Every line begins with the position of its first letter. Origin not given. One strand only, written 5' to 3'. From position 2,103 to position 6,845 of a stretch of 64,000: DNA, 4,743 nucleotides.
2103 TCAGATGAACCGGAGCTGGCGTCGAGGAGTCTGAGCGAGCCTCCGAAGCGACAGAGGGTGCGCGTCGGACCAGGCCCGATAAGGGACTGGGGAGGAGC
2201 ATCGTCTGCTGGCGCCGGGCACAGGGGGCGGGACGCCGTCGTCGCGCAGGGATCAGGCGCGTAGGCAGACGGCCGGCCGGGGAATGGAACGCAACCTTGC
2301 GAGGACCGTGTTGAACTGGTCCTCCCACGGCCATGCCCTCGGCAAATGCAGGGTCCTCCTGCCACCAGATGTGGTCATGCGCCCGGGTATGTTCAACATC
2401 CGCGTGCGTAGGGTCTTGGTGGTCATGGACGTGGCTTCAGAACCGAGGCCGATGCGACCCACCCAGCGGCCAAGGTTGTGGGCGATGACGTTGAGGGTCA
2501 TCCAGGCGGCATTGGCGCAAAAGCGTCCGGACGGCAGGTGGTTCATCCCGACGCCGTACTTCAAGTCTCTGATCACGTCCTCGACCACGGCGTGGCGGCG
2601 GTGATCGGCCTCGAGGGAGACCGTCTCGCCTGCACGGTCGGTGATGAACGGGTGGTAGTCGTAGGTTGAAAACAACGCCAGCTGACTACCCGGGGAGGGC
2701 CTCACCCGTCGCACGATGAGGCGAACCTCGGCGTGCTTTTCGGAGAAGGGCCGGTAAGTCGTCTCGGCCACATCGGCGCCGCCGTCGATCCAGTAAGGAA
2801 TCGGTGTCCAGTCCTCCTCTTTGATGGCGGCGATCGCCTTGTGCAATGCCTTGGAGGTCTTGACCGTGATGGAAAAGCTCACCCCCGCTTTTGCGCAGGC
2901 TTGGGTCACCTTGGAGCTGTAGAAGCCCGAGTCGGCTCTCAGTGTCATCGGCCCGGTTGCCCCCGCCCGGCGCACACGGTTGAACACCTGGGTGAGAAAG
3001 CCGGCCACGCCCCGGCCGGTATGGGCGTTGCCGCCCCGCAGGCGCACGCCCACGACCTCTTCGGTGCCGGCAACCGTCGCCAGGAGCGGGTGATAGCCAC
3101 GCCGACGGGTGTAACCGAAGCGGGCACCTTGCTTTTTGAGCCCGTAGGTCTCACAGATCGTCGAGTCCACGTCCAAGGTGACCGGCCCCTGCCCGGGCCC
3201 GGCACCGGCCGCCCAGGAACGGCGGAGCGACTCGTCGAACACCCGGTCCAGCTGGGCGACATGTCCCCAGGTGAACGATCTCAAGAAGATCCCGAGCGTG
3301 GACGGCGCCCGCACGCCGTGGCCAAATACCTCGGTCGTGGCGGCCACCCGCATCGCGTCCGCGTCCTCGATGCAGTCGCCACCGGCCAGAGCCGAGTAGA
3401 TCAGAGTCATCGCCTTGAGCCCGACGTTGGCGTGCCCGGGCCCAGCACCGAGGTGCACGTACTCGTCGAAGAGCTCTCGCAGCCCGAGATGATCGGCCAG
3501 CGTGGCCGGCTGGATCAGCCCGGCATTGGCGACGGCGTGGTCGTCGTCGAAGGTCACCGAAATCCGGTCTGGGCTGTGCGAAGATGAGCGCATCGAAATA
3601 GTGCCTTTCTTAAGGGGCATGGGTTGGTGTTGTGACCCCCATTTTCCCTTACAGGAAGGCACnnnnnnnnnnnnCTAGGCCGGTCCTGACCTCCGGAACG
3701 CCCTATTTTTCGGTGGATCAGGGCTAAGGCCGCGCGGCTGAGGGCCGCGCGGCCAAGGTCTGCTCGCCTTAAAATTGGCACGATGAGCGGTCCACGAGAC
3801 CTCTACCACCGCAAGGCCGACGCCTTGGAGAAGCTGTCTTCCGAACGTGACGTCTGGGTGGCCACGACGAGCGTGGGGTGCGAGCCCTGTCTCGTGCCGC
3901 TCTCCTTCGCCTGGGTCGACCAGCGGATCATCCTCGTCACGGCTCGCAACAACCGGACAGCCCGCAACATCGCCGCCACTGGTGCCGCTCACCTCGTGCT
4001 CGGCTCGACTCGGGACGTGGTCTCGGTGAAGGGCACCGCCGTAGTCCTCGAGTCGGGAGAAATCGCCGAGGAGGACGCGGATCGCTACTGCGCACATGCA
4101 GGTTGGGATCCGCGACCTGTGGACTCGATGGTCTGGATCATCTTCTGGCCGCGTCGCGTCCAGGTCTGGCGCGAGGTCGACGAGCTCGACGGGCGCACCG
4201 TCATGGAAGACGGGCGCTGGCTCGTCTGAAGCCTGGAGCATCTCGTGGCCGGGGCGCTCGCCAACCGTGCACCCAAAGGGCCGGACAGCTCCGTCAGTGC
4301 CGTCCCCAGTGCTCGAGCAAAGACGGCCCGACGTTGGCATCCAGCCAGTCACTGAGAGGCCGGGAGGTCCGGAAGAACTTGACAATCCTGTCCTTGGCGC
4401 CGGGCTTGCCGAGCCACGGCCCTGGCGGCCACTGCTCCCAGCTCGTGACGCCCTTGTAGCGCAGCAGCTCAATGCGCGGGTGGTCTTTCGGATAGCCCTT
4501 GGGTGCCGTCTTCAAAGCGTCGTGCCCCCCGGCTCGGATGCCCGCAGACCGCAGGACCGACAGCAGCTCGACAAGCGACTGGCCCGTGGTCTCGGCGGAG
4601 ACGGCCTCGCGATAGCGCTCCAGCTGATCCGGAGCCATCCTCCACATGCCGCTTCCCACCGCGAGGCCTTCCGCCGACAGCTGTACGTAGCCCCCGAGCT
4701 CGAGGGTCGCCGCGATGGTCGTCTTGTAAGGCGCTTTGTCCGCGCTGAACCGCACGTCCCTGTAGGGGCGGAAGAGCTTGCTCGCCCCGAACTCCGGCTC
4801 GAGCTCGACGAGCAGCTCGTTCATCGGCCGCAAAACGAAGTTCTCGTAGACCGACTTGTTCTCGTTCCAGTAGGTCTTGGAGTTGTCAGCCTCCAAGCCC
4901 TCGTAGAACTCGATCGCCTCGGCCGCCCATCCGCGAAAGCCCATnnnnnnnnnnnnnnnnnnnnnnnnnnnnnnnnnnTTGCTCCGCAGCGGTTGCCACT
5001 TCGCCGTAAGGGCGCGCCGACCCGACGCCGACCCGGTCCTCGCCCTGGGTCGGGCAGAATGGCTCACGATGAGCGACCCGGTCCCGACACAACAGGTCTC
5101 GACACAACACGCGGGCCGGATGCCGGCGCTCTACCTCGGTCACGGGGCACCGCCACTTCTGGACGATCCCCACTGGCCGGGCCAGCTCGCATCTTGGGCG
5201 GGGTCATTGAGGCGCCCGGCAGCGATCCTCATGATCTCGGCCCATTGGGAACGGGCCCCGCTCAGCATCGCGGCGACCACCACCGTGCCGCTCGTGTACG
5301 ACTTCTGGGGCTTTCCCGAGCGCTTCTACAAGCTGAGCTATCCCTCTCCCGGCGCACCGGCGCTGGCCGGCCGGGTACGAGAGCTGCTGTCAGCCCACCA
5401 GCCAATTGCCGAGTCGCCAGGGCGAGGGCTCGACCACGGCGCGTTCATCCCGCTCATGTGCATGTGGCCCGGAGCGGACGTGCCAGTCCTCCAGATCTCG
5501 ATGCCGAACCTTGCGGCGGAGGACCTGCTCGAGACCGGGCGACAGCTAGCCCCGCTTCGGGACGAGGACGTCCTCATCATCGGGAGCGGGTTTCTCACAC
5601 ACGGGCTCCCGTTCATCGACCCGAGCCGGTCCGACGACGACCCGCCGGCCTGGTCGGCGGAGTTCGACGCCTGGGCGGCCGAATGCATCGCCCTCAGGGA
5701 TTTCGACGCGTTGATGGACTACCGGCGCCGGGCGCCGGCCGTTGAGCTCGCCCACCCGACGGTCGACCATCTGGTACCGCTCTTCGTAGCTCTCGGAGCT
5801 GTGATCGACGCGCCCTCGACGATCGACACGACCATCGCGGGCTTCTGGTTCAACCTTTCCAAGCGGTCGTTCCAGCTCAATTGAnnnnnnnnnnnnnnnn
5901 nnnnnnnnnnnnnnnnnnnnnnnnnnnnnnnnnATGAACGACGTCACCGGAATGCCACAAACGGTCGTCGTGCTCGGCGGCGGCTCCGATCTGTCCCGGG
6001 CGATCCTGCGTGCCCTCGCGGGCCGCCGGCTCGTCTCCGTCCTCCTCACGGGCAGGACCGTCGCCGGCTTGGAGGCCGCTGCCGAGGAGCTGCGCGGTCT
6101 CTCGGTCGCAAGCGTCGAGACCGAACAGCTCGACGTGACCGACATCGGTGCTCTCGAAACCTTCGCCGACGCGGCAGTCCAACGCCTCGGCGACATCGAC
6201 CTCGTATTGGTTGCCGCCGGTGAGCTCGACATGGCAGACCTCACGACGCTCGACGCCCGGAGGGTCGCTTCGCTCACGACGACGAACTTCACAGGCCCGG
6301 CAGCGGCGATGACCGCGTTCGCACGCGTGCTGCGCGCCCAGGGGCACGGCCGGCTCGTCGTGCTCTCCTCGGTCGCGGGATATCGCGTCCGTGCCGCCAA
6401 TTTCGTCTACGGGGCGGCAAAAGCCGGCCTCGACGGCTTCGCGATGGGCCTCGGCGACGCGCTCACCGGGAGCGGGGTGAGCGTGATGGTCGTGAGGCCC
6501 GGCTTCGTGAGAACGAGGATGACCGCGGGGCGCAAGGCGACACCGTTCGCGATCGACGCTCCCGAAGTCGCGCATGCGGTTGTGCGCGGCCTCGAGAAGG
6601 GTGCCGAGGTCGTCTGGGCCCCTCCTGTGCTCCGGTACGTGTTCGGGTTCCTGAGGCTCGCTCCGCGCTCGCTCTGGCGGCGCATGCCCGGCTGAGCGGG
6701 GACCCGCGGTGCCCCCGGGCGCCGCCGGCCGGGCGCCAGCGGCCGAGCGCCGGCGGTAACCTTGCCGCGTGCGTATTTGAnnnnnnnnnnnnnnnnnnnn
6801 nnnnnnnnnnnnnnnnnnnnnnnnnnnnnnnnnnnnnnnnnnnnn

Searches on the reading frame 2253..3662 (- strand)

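Call 17: search_protein_families(library=pfam, proteins=[window:2253-3662:-], max_evalue=0.001)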
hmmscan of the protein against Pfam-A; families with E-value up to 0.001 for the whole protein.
window:2253-3662:- (469 aa): 2 families
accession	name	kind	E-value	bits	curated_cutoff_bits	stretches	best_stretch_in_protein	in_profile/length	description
PF13701.12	DDE_Tnp_1_4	-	7.9e-55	186.3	34.7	1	31-460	6-433/435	Transposase DDE domain group 1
PF01609.27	DDE_Tnp_1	-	1.7e-16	61.1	23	1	159-397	3-200/200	Transposase DDE domain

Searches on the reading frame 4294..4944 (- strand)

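Call 17: search_protein_families(library=pfam, proteins=[window:4294-4944:-], max_evalue=0.001)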
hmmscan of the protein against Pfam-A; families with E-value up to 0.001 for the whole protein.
window:4294-4944:- (216 aa): 1 family
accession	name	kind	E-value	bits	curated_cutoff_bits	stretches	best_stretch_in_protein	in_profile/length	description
PF09365.15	DUF2461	-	4e-44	151.4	22.8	1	9-200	1-208/208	Conserved hypothetical protein (DUF2461)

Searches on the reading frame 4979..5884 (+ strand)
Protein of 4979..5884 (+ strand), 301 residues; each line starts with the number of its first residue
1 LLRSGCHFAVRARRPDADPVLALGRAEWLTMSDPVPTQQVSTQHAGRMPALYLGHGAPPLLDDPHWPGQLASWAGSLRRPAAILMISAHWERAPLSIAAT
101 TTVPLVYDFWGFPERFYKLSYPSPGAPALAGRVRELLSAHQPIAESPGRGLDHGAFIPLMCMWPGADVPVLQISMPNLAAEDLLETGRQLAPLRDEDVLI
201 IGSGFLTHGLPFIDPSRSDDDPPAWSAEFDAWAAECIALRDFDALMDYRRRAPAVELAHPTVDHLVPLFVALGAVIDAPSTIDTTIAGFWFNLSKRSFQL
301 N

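Call 17: search_protein_families(library=pfam, proteins=[window:4979-5884:+], max_evalue=0.001)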
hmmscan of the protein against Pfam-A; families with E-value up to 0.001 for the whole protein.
window:4979-5884:+ (301 aa): 1 family
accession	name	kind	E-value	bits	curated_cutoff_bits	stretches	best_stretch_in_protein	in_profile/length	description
PF02900.23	LigB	-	9.5e-26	90.9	26.3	1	72-277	36-246/269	Catalytic LigB subunit of aromatic ring-opening dioxygenase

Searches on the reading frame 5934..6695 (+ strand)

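Call 17: search_protein_families(library=pfam, proteins=[window:5934-6695:+], max_evalue=0.001)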
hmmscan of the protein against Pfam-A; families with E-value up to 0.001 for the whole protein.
window:5934-6695:+ (253 aa): 3 families
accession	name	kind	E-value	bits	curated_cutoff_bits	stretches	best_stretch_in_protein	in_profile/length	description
PF00106.31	adh_short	-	1.2e-32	113.4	26.6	1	9-201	1-191/195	short chain dehydrogenase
PF13561.12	adh_short_C2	-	2e-22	80.4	27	1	35-211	22-195/236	Enoyl-(Acyl carrier protein) reductase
PF08659.16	KR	-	2.8e-12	47.4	22.6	1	10-171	2-161/180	KR domain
